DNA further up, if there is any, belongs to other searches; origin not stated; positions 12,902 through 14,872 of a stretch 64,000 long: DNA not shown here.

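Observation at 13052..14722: MurF-like ligase whose N-terminal substrate-binding domain is replaced by a ~190-residue polytopic membrane domain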

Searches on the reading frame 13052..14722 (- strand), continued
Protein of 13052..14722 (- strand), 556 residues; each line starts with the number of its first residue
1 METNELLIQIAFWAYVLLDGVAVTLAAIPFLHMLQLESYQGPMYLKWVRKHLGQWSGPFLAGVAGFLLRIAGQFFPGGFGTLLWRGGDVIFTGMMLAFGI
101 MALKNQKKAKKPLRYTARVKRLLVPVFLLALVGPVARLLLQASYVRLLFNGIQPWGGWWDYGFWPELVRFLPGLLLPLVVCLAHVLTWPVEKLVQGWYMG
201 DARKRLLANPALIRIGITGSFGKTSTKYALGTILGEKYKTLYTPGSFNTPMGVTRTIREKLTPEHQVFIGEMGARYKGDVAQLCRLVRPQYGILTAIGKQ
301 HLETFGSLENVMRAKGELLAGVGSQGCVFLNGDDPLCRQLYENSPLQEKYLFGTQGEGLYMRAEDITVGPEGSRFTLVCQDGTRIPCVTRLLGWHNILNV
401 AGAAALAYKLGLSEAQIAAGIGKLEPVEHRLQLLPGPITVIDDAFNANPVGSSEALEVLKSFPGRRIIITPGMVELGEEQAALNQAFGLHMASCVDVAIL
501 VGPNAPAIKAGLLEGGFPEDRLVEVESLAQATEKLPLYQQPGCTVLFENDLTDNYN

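Call 18: find_related_loci(query=window:13052-14722:-, collection=genome_contigs, flank=10000)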
Query window:13052-14722:- (556 aa) in genome_contigs; peptide patterns used: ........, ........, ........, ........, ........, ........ (x = any residue, [..] = any of these).
600 stretches matched a pattern (row limit reached: there are more); 562 encode a relative of the query (tblastn E <= 1e-3); the best 80 are kept; 80 distinct loci.
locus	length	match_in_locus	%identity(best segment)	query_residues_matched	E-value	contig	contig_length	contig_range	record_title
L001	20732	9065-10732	92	1-556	0e+0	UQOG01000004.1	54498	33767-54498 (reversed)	uncultured Clostridiales bacterium isolate UMGS474 genome assembly, contig: NODE_850_length_54498_cov_6.567989, whole ge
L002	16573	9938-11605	72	1-556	0e+0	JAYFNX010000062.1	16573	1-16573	MAG: Candidatus Pelethousia sp. isolate 5C_52 c_5C_000000031455, whole genome shotgun sequence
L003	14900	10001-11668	74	1-556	0e+0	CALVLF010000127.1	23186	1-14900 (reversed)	MAG: uncultured Clostridia bacterium isolate E40__bin6 genome assembly, contig: E40__k127_2027961, whole genome shotgun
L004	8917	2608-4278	73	1-556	0e+0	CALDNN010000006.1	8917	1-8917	MAG TPA_asm: uncultured Clostridia bacterium isolate SRR1562007_bin.12_CONCOCT_v1.1_MAG genome assembly, contig: ERZ7240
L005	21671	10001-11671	73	1-556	0e+0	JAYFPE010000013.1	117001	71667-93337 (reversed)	MAG: Candidatus Pelethousia sp. isolate CA_100 c_CA_000000042613, whole genome shotgun sequence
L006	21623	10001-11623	54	1-555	0e+0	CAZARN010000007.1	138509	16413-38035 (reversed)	MAG TPA_asm: uncultured Clostridium sp. isolate SRP216815_co1_318 genome assembly, contig: NODE_148_length_138509_cov_8.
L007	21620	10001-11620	56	10-555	0e+0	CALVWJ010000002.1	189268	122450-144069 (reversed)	MAG: uncultured Clostridia bacterium isolate BRZ_CQ__bin28 genome assembly, contig: BRZ_CQ__NODE_93_length_189268_cov_6.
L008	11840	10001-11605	56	15-556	0e+0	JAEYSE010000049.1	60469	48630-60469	MAG: Bacillota bacterium isolate OH_CBB_85 k127_498022, whole genome shotgun sequence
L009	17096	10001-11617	53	9-555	0e+0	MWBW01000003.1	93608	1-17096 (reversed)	MAG: Firmicutes bacterium ADurb.Bin248 BWY35_contig000003, whole genome shotgun sequence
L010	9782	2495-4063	54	28-556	0e+0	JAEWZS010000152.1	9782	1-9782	MAG: Bacillota bacterium isolate OH_SFB_220 k127_1281493, whole genome shotgun sequence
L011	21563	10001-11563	57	29-555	0e+0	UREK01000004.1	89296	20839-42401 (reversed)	uncultured Clostridiales bacterium isolate UMGS922 genome assembly, contig: NODE_59_length_89296_cov_8.380968, whole gen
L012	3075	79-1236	61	172-556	7e-164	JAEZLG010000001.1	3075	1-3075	MAG: Bacillota bacterium isolate OH_CDB_62 k127_1970078, whole genome shotgun sequence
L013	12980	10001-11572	49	6-555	1e-155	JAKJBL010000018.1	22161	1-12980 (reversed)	MAG: Bacillota bacterium isolate UR.bin92 NODE_18_length_22161_cov_2.539848, whole genome shotgun sequence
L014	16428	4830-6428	47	17-556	5e-148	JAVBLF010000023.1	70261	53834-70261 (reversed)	MAG: Eubacteriales bacterium isolate EPI_MAG_00016 c_000000126466, whole genome shotgun sequence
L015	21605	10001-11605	45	6-556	1e-136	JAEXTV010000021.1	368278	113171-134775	MAG: Bacillota bacterium isolate OH_HBrB_366 k127_529162, whole genome shotgun sequence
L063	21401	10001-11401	38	30-556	4e-101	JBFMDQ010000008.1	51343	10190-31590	MAG: Nitrospirota bacterium isolate MAG223 MAG223_8, whole genome shotgun sequence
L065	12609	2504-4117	39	5-556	7e-101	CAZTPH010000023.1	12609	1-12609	MAG TPA_asm: uncultured Coxiellaceae bacterium isolate SRP256446_co1_143 genome assembly, contig: NODE_2332_length_12609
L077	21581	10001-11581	38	25-556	4e-97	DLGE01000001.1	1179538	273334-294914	MAG TPA_asm: Peptococcaceae bacterium UBA7702 UBA7702_contig_182, whole genome shotgun sequence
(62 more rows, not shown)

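Call 27: search_protein_families(library=ncbifam, proteins=[L063:4516-5397:+, L063:5814-7514:+, L063:7511-9088:+, L063:9088-9891:+, L063:9899-11407:+, L063:11448-12614:+, L063:12659-13741:+, L063:13738-14853:+, L063:14831-16327:+, L063:16324-17580:+], max_evalue=1e-10)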
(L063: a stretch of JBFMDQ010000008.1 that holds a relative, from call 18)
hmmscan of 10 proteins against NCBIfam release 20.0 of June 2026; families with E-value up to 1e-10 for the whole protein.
L063:4516-5397:+ (293 aa): 1 family
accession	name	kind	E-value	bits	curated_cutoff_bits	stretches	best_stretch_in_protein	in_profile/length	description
TIGR00006.1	TIGR00006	equivalog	2.8e-100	335.8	154.3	1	5-292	5-309/310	16S rRNA (cytosine(1402)-N(4))-methyltransferase RsmH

L063:5814-7514:+ (566 aa): 17 families
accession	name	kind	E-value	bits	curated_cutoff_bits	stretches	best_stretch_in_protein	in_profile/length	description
TIGR02214.1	spoVD_pbp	equivalog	1.1e-147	493.2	688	1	7-554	5-563/636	stage V sporulation protein D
NF053573.1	PBP2_PenA_Neis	exception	2.9e-105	353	1105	1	6-551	28-566/572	peptidoglycan D,D-transpeptidase PBP2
TIGR03423.1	pbp2_mrdA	equivalog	1.9e-98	330.6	455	1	5-546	2-591/593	penicillin-binding protein 2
NF011685.0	PRK15105.1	subfamily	8.3e-94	315.2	737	1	5-551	23-563/588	peptidoglycan glycosyltransferase FtsI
NF038271.1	strep_PBP2X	exception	1.3e-58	198.9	1050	1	121-543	162-610/750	penicillin-binding protein PBP2X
TIGR02074.1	PBP_1a_fam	subfamily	7.2e-35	120.8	508.75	1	200-546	220-533/535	PBP1A family penicillin-binding protein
NF008061.0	PRK10795.1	equivalog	2.1e-34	119.1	962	1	166-526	210-596/634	peptidoglycan DD-transpeptidase MrdA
NF051842.1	PBP4_5_Efaec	equivalog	2.3e-31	108.9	700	1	39-501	151-629/668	penicillin-binding protein PBP4(5)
NF038278.1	strep_PBP2B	exception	4.4e-28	98.1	975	1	355-543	480-672/678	penicillin-binding protein PBP2B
NF051885.1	tranpepglycosPbpC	equivalog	9.5e-19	67.4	900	1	198-486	286-545/632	multimodular transpeptidase-transglycosylase PbpC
NF000237.1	MECA_PBP2A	equivalog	2.3e-17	62.6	750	1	39-519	137-631/668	PBP2a family beta-lactam-resistant peptidoglycan transpeptidase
NF000406.1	MECB_PBP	exception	6.8e-16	57.8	1450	1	42-519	139-637/674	PBP2a family beta-lactam-resistant peptidoglycan transpeptidase MecB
NF033378.1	MECD_PBP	exception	9.7e-16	57.2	1450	1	42-520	142-641/678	PBP2a family beta-lactam-resistant peptidoglycan transpeptidase MecD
NF000407.1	MECC_PBP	exception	1.3e-15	56.7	1500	1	142-507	238-617/665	PBP2a family beta-lactam-resistant peptidoglycan transpeptidase MecC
NF038276.1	strep_PBP2A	exception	1.8e-14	52.9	1100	1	232-487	352-581/716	penicillin-binding protein PBP2A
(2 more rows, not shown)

L063:7511-9088:+ (525 aa): 21 families
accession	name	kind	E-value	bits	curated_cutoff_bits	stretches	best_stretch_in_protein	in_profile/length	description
NF001126.0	PRK00139.1-4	equivalog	5.5e-171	569.4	373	1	38-522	20-484/486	UDP-N-acetylmuramoyl-L-alanyl-D-glutamate--2,6-diaminopimelate ligase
NF008896.0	PRK11929.1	equivalog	7.9e-155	517.1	1023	1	41-524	29-502/965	bifunctional UDP-N-acetylmuramoyl-L-alanyl-D-glutamate--2,6-diaminopimelate ligase MurE/UDP-N-acetylmuramoyl-tripeptide--D-alanyl-D-alanine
TIGR01085.1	murE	subfamily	5.2e-150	500.5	257.3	1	39-520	2-471/472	UDP-N-acetylmuramyl-tripeptide synthetase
NF001124.0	PRK00139.1-2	equivalog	5.8e-148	493.7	476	1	37-523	24-495/500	UDP-N-acetylmuramoyl-L-alanyl-D-glutamate--2,6-diaminopimelate ligase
NF001123.0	PRK00139.1-1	equivalog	1.2e-118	396.9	586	1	38-518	17-487/493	UDP-N-acetylmuramoyl-L-alanyl-D-glutamate--2,6-diaminopimelate ligase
NF010628.0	PRK14022.1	equivalog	4e-95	319.3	536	1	36-511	30-471/483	UDP-N-acetylmuramoyl-L-alanyl-D-glutamate--L-lysine ligase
NF001130.0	PRK00139.2-4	equivalog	2.3e-65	221.3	715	1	38-510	28-500/516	UDP-N-acetylmuramoyl-L-alanyl-D-glutamate--2,6-diaminopimelate ligase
NF001127.0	PRK00139.2-1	equivalog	4.1e-46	157.8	997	2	42-256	32-245/520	UDP-N-acetylmuramoyl-L-alanyl-D-glutamate--2,6-diaminopimelate ligase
NF001129.0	PRK00139.2-3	equivalog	2.6e-45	154.9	762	1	38-510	38-504/517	UDP-N-acetylmuramoyl-L-alanyl-D-glutamate--2,6-diaminopimelate ligase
TIGR01143.1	murF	subfamily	6.9e-42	143.9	288.6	2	47-149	2-101/418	UDP-N-acetylmuramoyl-tripeptide--D-alanyl-D-alanine ligase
NF001131.0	PRK00139.2-5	equivalog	8.1e-42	143.6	1000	1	43-509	38-471/483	UDP-N-acetylmuramoyl-L-alanyl-D-glutamate--2,6-diaminopimelate ligase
NF008041.0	PRK10773.1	equivalog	4e-29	101.6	551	1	38-151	21-129/453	UDP-N-acetylmuramoyl-tripeptide--D-alanyl-D-alanine ligase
TIGR02068.2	cya_phycin_syn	equivalog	1.5e-26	92.7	850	1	124-496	481-850/862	cyanophycin synthetase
NF053645.1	pMurC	equivalog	3.1e-25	88.8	560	1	288-378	286-375/492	pseudomurein biosynthesis peptide ligase pMurC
TIGR01087.1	murD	equivalog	8e-22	77.9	211.95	1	188-368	150-317/441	UDP-N-acetylmuramoyl-L-alanine--D-glutamate ligase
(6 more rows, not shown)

L063:9088-9891:+ (267 aa): 21 families
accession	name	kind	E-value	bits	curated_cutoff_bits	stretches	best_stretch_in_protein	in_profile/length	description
NF058580.1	lipase_V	equivalog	2.5e-39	135.3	300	1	8-238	13-225/230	EstV family lipase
NF011457.0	PRK14875.1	equivalog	3.2e-31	108.6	307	1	4-252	116-370/372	acetoin dehydrogenase dihydrolipoyllysine-residue acetyltransferase subunit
NF050089.1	i_nPHAscl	equivalog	7.6e-26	90.8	300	1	10-121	9-121/288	intracellular short-chain-length polyhydroxyalkanoate depolymerase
NF045632.1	hydroxlase_HsaD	equivalog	5.2e-25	88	400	1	3-120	17-140/290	4,5:9,10-diseco-3-hydroxy-5,9,17-trioxoandrosta-1(10),2-diene-4-oate hydrolase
TIGR02427.1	protocat_pcaD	equivalog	3.7e-24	85.5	255.85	1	10-118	2-113/251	3-oxoadipate enol-lactonase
NF051488.1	bifunc_PcaDC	exception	1.1e-23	84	390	1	12-118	4-112/375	bifunctional 3-oxoadipate enol-lactonase/4-carboxymuconolactone decarboxylase PcaDC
TIGR01738.1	bioH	equivalog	1.6e-23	83.6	206.95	1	17-250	2-244/245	pimeloyl-ACP methyl ester esterase BioH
TIGR03343.1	biphenyl_bphD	equivalog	1.9e-20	73.2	462.15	1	6-251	18-280/282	2-hydroxy-6-oxo-6-phenylhexa-2,4-dienoate hydrolase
NF051487.1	bifunc_PcaCD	exception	1.2e-18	67.5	430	1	18-251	172-411/413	bifunctional 4-carboxymuconolactone decarboxylase/3-oxoadipate enol-lactonase PcaCD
TIGR03695.1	menH_SHCHC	equivalog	3.6e-18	65.9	208.55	1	19-117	3-104/252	2-succinyl-6-hydroxy-2,4-cyclohexadiene-1-carboxylate synthase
TIGR03611.1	RutD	equivalog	1.8e-16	60.3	238.5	1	16-117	11-113/258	pyrimidine utilization protein D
TIGR01250.1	pro_imino_pep_2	subfamily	2.3e-15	56.9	167.65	0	6-115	10-127/288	proline iminopeptidase-family hydrolase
NF002938.0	PRK03592.1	equivalog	7.4e-15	55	241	1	4-122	16-133/298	haloalkane dehalogenase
TIGR03056.1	bchO_mg_che_rel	equivalog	1.2e-14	54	172.55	0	17-116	27-127/278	alpha/beta fold hydrolase BchO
TIGR02240.1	PHA_depoly_arom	equivalog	1.3e-13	51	250.6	0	21-118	28-125/276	poly(3-hydroxyalkanoate) depolymerase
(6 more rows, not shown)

L063:9899-11407:+ (502 aa): 20 families
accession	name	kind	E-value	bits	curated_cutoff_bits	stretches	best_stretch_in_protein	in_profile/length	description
TIGR01143.1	murF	subfamily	1.1e-77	261.8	288.6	1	141-491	64-402/418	UDP-N-acetylmuramoyl-tripeptide--D-alanyl-D-alanine ligase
NF008896.0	PRK11929.1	equivalog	1.1e-70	238.6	1023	1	143-448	596-902/965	bifunctional UDP-N-acetylmuramoyl-L-alanyl-D-glutamate--2,6-diaminopimelate ligase MurE/UDP-N-acetylmuramoyl-tripeptide--D-alanyl-D-alanine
NF008041.0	PRK10773.1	equivalog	2.3e-54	184.9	551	1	148-447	97-393/453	UDP-N-acetylmuramoyl-tripeptide--D-alanyl-D-alanine ligase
NF008897.0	PRK11930.1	equivalog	8e-45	153.1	804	1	141-475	97-429/822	bifunctional UDP-N-acetylmuramoyl-tripeptide:D-alanyl-D-alanine ligase/alanine racemase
NF010693.0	PRK14093.1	equivalog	4.2e-40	137.8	544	1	144-459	101-420/479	UDP-N-acetylmuramoylalanyl-D-glutamyl-2,6-diaminopimelate--D-alanyl-D-alanine ligase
TIGR01087.1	murD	equivalog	3.5e-31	108.7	211.95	1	148-492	102-415/441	UDP-N-acetylmuramoyl-L-alanine--D-glutamate ligase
NF001126.0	PRK00139.1-4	equivalog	2.2e-29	102.4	373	1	229-491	195-453/486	UDP-N-acetylmuramoyl-L-alanyl-D-glutamate--2,6-diaminopimelate ligase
TIGR01082.1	murC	equivalog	1.6e-26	93.4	335.1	1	152-386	101-322/449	UDP-N-acetylmuramate--L-alanine ligase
TIGR01085.1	murE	subfamily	4.1e-25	88.6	257.3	1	229-491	179-442/472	UDP-N-acetylmuramyl-tripeptide synthetase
NF001124.0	PRK00139.1-2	equivalog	4.7e-25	88.3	476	1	229-443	200-409/500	UDP-N-acetylmuramoyl-L-alanyl-D-glutamate--2,6-diaminopimelate ligase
NF053645.1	pMurC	equivalog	1.2e-24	86.9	560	1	145-299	97-251/492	pseudomurein biosynthesis peptide ligase pMurC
NF053648.1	pMurE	equivalog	9.8e-21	74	600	1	134-406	82-352/464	pseudomurein biosynthesis peptide ligase pMurE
TIGR02068.2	cya_phycin_syn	equivalog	6.3e-20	70.8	850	1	229-488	566-842/862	cyanophycin synthetase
NF010628.0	PRK14022.1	equivalog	4.4e-16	58.7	536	1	153-437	113-393/483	UDP-N-acetylmuramoyl-L-alanyl-D-glutamate--L-lysine ligase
NF001123.0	PRK00139.1-1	equivalog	4.9e-16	58.5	586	1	219-403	188-371/493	UDP-N-acetylmuramoyl-L-alanyl-D-glutamate--2,6-diaminopimelate ligase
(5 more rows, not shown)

L063:11448-12614:+ (388 aa): 30 families (the best 25 are shown)
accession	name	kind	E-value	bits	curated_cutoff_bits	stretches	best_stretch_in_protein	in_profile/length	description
NF002528.0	PRK01966.1-4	subfamily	1.5e-110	369.5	262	1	1-365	2-364/366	D-alanine--D-alanine ligase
NF002526.0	PRK01966.1-2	equivalog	7.3e-110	367.3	449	1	2-373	2-361/362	D-alanine--D-alanine ligase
TIGR01205.1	D_ala_D_alaTIGR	subfamily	1.1e-94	317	245.65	1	5-358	1-316/318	D-alanine--D-alanine ligase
NF002525.0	PRK01966.1-1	equivalog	3.7e-94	315.7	457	1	1-369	1-360/364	D-alanine--D-alanine ligase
NF000091.3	D_ala_D_ser_VanG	exception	1.6e-79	267.2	495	1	5-359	2-343/344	D-alanine--D-serine ligase VanG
NF002529.0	PRK01966.1-5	equivalog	1.4e-69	234.7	472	1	5-366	5-343/348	D-alanine--D-alanine ligase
NF000207.3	D_ala_D_ser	equivalog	1.2e-67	228.4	520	1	5-361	2-341/342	D-alanine--D-serine ligase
NF002527.0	PRK01966.1-3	equivalog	2.6e-66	224.1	310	1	5-356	4-321/332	D-alanine--D-alanine ligase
NF002378.0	PRK01372.1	subfamily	5.2e-66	222.4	243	1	97-359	54-301/305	D-alanine--D-alanine ligase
NF000206.1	D_ala_D_lac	equivalog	7.4e-66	222.5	550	1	1-360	1-341/342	D-alanine--(R)-lactate ligase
NF011168.0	PRK14570.1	equivalog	2.5e-62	211.4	505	1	6-370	5-358/364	D-alanyl-alanine synthetase A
NF000372.1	D_ala_D_lac_VanI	exception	8.3e-61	206.2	700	1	1-359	1-340/341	D-alanine--(R)-lactate ligase VanI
NF012215.1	D_ala_D_lac_VanD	exception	5e-58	197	700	1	1-360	1-341/343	D-alanine--(R)-lactate ligase VanD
NF000036.1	D_ala_D_ser_VanE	exception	3.1e-56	191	700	1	6-366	4-347/352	D-alanine--D-serine ligase VanE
NF000374.1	D_ala_D_lac_VanO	exception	1.3e-55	188.9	750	1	1-362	1-343/346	D-alanine--(R)-lactate ligase VanO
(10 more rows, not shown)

L063:12659-13741:+ (360 aa): 2 families
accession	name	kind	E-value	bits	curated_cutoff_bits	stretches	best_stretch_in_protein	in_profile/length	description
TIGR00445.1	mraY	equivalog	1.3e-124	415.9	192.05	1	37-360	1-321/321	phospho-N-acetylmuramoyl-pentapeptide-transferase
NF053644.1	MraY_archaea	equivalog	1.2e-38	133.4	450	1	137-354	153-340/340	pseudomurein biosynthesis MraY family phospho-N-acetylmuramoyl-pentapeptide-transferase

L063:13738-14853:+ (371 aa): 7 families
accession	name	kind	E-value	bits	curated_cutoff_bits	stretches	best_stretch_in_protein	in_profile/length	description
NF008668.0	PRK11669.1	equivalog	1.8e-33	116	294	1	46-268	35-261/316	D-alanyl-D-alanine endopeptidase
NF008489.0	PRK11397.1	equivalog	2.7e-31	108.7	610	1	44-289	27-280/389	serine-type D-Ala-D-Ala carboxypeptidase DacD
NF007445.0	PRK10001.1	equivalog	1.2e-29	103.3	765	1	38-292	23-285/400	serine-type D-Ala-D-Ala carboxypeptidase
NF008059.0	PRK10793.1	equivalog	7.1e-26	90.8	694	1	47-292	39-292/403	D-alanyl-D-alanine carboxypeptidase DacA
NF038273.1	strep_PBP3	exception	8e-26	91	490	1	33-181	6-163/407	D-alanyl-D-alanine carboxypeptidase PBP3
NF000471.1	vanY_of_D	exception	1.2e-25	90.5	625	1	53-276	98-339/354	transpeptidase-like D-Ala-D-Ala carboxypeptidase VanY-D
NF038258.2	PBP4_Staph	exception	9.2e-23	80.7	500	1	50-178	37-173/366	penicillin-binding protein PBP4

L063:14831-16327:+ (498 aa): 18 families
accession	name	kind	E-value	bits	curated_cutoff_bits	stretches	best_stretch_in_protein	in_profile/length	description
TIGR01087.1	murD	equivalog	1.9e-125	419.4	211.95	2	200-494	153-439/441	UDP-N-acetylmuramoyl-L-alanine--D-glutamate ligase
NF001126.0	PRK00139.1-4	equivalog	3.9e-32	111.4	373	1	122-376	104-345/486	UDP-N-acetylmuramoyl-L-alanyl-D-glutamate--2,6-diaminopimelate ligase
NF008896.0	PRK11929.1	equivalog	4.1e-32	111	1023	1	122-280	112-263/965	bifunctional UDP-N-acetylmuramoyl-L-alanyl-D-glutamate--2,6-diaminopimelate ligase MurE/UDP-N-acetylmuramoyl-tripeptide--D-alanyl-D-alanine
NF053645.1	pMurC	equivalog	1.6e-31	109.6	560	1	13-151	4-131/492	pseudomurein biosynthesis peptide ligase pMurC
TIGR01082.1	murC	equivalog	1.9e-31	109.7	335.1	1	193-378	143-322/449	UDP-N-acetylmuramate--L-alanine ligase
TIGR01085.1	murE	subfamily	9e-30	104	257.3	1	120-369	83-328/472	UDP-N-acetylmuramyl-tripeptide synthetase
NF053647.1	pMurD2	equivalog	4.8e-29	101.5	550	1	9-276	2-227/405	pseudomurein biosynthesis peptide ligase pMurD2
NF001124.0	PRK00139.1-2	equivalog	1.4e-28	100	476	1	123-391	110-371/500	UDP-N-acetylmuramoyl-L-alanyl-D-glutamate--2,6-diaminopimelate ligase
NF053646.1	pMurD1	equivalog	1e-26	93.6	610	2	215-401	181-355/465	pseudomurein biosynthesis peptide ligase pMurD1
TIGR01143.1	murF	subfamily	4.2e-23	82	288.6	1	218-469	149-402/418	UDP-N-acetylmuramoyl-tripeptide--D-alanyl-D-alanine ligase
NF053648.1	pMurE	equivalog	2.9e-20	72.4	600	1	93-368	70-325/464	pseudomurein biosynthesis peptide ligase pMurE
NF033197.0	F430_CfbE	equivalog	5.1e-19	68.5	250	1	120-471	97-426/430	coenzyme F430 synthase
NF001123.0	PRK00139.1-1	equivalog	4.8e-17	61.8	586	1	119-373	104-350/493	UDP-N-acetylmuramoyl-L-alanyl-D-glutamate--2,6-diaminopimelate ligase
TIGR02068.2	cya_phycin_syn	equivalog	9e-17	60.3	850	1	220-359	566-714/862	cyanophycin synthetase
NF010628.0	PRK14022.1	equivalog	5.5e-16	58.3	536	1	123-379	112-347/483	UDP-N-acetylmuramoyl-L-alanyl-D-glutamate--L-lysine ligase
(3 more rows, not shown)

L063:16324-17580:+ (418 aa): 6 families
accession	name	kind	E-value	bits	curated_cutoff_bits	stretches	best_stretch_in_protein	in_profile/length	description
TIGR02614.1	ftsW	equivalog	2.3e-121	405.3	337.5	1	6-360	1-355/357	putative lipid II flippase FtsW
TIGR02615.1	spoVE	exception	3.9e-103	345.6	448.8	1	8-360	3-354/354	stage V sporulation protein E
TIGR02210.1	rodA_shape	equivalog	1.1e-96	324.1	336.7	1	6-360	1-354/357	rod shape-determining protein RodA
NF008042.0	PRK10774.1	equivalog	1.8e-89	300.5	493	1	4-359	34-389/405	cell division protein FtsW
NF008060.0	PRK10794.1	equivalog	1.3e-60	205.4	590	1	6-359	17-360/370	peptidoglycan glycosyltransferase MrdB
NF037961.1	RodA_shape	subfamily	1.5e-46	159.5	150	2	198-357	239-406/415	rod shape-determining protein RodA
